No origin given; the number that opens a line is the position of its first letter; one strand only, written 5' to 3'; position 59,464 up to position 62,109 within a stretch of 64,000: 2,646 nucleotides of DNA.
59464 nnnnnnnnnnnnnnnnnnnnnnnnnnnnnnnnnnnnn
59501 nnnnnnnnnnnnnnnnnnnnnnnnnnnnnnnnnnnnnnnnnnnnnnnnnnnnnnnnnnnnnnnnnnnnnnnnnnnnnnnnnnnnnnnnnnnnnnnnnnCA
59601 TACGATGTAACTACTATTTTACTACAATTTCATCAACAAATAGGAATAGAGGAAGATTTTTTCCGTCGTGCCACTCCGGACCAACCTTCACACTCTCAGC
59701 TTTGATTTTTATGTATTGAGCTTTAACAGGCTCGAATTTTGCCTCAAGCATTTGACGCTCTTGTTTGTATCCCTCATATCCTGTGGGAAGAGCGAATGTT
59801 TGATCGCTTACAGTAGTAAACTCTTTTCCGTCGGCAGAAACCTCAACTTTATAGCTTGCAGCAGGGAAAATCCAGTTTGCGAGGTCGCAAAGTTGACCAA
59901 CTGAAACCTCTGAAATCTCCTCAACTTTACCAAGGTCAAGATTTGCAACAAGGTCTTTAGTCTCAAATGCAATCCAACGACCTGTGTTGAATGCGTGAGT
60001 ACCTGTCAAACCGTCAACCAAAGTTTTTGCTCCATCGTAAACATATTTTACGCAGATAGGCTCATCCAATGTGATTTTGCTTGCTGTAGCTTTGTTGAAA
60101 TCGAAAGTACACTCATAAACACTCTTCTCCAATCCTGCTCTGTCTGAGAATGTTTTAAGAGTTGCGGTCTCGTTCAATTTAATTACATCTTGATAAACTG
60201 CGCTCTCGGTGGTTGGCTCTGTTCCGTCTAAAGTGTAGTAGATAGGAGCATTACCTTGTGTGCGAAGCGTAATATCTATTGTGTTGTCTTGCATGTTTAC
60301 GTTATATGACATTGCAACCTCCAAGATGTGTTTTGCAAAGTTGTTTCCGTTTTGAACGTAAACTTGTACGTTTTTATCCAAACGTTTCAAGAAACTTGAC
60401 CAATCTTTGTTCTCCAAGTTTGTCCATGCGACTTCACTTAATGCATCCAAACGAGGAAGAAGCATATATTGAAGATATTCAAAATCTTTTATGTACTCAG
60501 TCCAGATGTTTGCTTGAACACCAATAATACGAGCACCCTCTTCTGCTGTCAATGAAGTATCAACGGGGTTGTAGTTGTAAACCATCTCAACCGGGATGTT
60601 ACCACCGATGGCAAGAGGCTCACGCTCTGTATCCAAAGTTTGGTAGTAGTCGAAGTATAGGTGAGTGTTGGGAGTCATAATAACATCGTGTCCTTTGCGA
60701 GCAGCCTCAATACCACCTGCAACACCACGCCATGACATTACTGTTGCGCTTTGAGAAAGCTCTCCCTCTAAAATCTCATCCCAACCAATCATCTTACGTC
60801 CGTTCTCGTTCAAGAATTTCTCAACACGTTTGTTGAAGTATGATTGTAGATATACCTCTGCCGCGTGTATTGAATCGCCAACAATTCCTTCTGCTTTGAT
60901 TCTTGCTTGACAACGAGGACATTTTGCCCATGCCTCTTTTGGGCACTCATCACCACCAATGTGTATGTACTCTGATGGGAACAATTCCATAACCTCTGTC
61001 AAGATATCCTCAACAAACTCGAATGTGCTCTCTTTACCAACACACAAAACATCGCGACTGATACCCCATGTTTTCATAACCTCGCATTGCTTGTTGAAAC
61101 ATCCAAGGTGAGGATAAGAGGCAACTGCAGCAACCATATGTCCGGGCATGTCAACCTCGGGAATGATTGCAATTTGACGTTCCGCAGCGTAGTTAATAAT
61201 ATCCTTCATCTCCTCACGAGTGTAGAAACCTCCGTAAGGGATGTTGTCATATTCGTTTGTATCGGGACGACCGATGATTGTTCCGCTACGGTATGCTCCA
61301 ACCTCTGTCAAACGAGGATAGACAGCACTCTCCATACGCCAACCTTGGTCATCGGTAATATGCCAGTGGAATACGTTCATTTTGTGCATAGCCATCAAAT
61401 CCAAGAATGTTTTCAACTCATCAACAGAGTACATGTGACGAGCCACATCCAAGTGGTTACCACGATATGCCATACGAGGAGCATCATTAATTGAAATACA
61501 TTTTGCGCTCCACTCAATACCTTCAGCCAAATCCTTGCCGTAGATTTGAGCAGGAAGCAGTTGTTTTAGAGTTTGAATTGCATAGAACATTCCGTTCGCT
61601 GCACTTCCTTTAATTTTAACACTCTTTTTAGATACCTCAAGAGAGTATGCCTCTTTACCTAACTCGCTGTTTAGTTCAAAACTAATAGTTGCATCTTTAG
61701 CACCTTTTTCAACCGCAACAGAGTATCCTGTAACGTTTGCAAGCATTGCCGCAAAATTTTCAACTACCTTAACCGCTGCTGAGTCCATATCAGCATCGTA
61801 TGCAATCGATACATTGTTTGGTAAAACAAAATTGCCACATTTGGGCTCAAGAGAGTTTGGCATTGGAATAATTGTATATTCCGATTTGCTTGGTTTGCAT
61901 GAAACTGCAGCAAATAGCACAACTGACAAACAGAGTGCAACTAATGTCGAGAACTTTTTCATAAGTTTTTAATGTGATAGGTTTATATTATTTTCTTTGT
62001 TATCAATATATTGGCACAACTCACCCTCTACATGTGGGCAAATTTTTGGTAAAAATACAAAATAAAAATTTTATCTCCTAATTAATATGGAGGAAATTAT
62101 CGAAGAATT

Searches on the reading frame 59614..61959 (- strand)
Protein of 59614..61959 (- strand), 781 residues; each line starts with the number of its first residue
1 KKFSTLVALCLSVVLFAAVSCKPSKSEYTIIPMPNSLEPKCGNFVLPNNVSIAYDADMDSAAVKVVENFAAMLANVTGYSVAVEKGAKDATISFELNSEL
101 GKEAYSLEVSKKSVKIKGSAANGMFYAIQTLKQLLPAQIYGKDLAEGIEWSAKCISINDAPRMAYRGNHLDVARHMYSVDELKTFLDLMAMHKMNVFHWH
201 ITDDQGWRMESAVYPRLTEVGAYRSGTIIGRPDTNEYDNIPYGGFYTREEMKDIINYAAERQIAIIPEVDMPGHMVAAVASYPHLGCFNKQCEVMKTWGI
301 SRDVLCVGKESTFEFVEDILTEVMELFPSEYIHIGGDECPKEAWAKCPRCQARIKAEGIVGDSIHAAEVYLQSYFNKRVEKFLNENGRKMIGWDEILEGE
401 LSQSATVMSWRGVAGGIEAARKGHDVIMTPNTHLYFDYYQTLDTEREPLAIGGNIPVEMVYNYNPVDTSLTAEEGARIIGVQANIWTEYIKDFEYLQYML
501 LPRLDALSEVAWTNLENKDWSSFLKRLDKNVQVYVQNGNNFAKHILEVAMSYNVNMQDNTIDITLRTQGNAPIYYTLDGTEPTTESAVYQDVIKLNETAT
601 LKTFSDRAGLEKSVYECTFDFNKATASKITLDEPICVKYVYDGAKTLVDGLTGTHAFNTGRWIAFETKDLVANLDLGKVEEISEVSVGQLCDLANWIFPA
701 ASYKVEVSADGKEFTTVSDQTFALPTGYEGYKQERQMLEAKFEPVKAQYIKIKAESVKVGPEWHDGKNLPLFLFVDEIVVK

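Call 15: search_protein_families(library=pfam, proteins=[window:59614-61959:-], max_evalue=0.00001)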
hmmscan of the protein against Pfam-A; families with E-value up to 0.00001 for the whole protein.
window:59614-61959:- (781 aa): 6 families
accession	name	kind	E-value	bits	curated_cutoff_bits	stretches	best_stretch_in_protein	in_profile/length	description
PF00728.28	Glyco_hydro_20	-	4.3e-115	385.2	22.3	1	164-514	2-347/348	Glycosyl hydrolase family 20, catalytic domain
PF02838.20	Glyco_hydro_20b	-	4.1e-25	89.4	26.1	1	28-160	2-124/124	Glycosyl hydrolase family 20, domain 2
PF13290.12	CHB_HEX_C_1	-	9.2e-13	48.4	22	1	559-609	8-59/67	Chitobiase/beta-hexosaminidase C-terminal domain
PF13287.12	Fn3_assoc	-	9.5e-12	45.3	23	1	563-609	1-48/59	Fn3 associated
PF00754.31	F5_F8_type_C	-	7.8e-11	42.6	28.2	1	643-766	13-118/127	F5/8 type C domain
PF22633.2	F5_F8_type_C_2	-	3.5e-07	31.2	27.8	1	648-752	3-91/91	NedA-like, galactose-binding domain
